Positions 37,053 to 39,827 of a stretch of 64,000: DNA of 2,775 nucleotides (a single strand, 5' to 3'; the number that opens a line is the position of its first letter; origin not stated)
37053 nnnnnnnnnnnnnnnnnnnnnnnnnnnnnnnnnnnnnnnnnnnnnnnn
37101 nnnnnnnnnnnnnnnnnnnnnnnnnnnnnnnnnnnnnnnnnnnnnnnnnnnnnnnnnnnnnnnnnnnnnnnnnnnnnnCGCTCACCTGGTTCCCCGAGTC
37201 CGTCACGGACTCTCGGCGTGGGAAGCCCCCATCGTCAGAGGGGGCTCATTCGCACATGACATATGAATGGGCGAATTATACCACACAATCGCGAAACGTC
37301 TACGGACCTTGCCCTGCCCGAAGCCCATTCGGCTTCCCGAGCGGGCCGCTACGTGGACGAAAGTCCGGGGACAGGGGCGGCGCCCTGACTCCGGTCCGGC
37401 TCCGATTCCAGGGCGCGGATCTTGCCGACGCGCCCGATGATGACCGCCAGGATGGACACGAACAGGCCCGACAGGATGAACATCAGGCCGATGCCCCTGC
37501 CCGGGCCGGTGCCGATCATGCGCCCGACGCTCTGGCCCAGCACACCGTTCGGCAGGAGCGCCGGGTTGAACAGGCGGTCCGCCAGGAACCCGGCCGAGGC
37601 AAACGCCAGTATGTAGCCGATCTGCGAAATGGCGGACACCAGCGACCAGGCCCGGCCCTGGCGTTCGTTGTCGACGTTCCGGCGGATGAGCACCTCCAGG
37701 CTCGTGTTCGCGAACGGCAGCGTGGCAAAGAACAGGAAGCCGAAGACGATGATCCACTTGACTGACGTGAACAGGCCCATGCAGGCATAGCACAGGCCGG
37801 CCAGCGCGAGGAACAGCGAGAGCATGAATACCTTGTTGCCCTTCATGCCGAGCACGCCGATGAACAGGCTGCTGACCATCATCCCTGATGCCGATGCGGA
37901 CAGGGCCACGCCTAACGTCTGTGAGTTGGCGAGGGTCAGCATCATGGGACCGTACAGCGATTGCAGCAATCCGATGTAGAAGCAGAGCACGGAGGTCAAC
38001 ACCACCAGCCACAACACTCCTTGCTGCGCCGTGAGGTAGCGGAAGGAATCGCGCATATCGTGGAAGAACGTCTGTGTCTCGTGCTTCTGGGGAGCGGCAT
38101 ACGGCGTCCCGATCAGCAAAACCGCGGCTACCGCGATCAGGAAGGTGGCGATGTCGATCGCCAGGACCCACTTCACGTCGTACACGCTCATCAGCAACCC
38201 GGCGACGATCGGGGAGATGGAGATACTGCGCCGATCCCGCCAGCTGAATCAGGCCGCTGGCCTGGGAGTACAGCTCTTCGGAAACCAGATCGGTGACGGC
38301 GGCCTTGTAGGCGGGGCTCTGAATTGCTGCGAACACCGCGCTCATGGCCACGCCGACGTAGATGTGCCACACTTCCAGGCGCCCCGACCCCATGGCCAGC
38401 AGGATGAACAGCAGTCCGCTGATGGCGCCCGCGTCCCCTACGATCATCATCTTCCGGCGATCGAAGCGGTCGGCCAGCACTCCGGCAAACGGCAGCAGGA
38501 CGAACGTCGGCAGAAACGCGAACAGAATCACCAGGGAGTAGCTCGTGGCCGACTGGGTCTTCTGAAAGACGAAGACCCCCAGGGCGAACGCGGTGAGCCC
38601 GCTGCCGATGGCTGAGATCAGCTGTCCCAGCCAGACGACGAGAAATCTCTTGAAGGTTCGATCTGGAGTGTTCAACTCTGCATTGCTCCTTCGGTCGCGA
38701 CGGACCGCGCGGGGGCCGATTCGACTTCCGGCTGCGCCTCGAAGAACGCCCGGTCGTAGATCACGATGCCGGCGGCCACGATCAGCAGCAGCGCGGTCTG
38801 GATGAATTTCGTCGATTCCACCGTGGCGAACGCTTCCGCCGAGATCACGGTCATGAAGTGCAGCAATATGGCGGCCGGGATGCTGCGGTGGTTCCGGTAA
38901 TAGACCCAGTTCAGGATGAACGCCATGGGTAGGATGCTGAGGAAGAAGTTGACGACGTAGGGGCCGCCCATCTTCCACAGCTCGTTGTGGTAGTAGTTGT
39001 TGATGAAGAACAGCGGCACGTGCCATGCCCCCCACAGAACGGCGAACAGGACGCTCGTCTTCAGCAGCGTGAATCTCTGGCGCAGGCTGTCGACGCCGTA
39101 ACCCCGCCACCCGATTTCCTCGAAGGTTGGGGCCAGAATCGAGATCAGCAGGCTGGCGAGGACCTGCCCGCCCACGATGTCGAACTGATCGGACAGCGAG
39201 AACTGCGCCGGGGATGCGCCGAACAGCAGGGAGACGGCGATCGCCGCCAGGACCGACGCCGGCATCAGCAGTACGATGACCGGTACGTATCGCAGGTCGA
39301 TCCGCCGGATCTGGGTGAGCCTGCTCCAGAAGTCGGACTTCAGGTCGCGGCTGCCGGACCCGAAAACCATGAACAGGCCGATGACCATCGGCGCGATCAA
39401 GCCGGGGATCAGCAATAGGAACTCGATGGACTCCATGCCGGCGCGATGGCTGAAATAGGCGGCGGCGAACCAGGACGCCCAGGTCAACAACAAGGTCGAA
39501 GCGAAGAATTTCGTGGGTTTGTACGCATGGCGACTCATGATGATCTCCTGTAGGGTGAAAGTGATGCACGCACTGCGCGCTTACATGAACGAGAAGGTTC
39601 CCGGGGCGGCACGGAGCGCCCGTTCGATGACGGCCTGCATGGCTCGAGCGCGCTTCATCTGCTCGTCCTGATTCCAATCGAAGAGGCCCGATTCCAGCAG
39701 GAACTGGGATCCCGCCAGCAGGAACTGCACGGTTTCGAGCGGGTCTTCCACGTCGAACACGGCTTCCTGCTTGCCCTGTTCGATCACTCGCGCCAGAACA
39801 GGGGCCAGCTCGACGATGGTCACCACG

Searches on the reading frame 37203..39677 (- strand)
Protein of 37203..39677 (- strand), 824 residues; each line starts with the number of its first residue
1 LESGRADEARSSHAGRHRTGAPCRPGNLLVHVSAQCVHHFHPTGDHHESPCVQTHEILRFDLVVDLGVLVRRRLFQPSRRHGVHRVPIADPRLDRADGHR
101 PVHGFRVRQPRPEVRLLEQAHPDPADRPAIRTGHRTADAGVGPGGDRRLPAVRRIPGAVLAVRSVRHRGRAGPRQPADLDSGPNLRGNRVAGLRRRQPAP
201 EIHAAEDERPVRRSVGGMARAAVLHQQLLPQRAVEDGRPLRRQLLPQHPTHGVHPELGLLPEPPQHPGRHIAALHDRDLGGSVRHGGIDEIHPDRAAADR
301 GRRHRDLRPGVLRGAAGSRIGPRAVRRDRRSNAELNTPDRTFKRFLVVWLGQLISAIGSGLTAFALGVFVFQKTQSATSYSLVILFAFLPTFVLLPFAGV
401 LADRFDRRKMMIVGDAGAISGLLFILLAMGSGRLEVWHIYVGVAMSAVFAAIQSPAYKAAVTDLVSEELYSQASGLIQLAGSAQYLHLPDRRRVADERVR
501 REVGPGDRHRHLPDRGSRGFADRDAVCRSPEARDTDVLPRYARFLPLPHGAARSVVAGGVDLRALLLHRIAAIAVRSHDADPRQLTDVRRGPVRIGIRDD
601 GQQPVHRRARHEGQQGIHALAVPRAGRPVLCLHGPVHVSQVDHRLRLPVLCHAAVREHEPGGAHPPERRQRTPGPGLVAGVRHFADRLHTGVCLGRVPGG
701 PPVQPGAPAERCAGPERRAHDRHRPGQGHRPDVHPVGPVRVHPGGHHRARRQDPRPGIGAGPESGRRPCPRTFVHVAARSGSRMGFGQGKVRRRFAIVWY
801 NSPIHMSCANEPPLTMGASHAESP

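Call 36: search_protein_families(library=pfam, proteins=[window:37203-39677:-], max_evalue=0.00001)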
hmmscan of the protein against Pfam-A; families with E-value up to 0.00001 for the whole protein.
window:37203-39677:- (824 aa): 2 families
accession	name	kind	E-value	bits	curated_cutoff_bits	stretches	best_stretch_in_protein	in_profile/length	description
PF05977.19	MFS_3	-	1.2e-14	54.1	27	1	344-474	11-141/524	Transmembrane secretion effector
PF07690.21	MFS_1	-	4.2e-14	52.7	33.4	1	348-482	1-131/347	Major Facilitator Superfamily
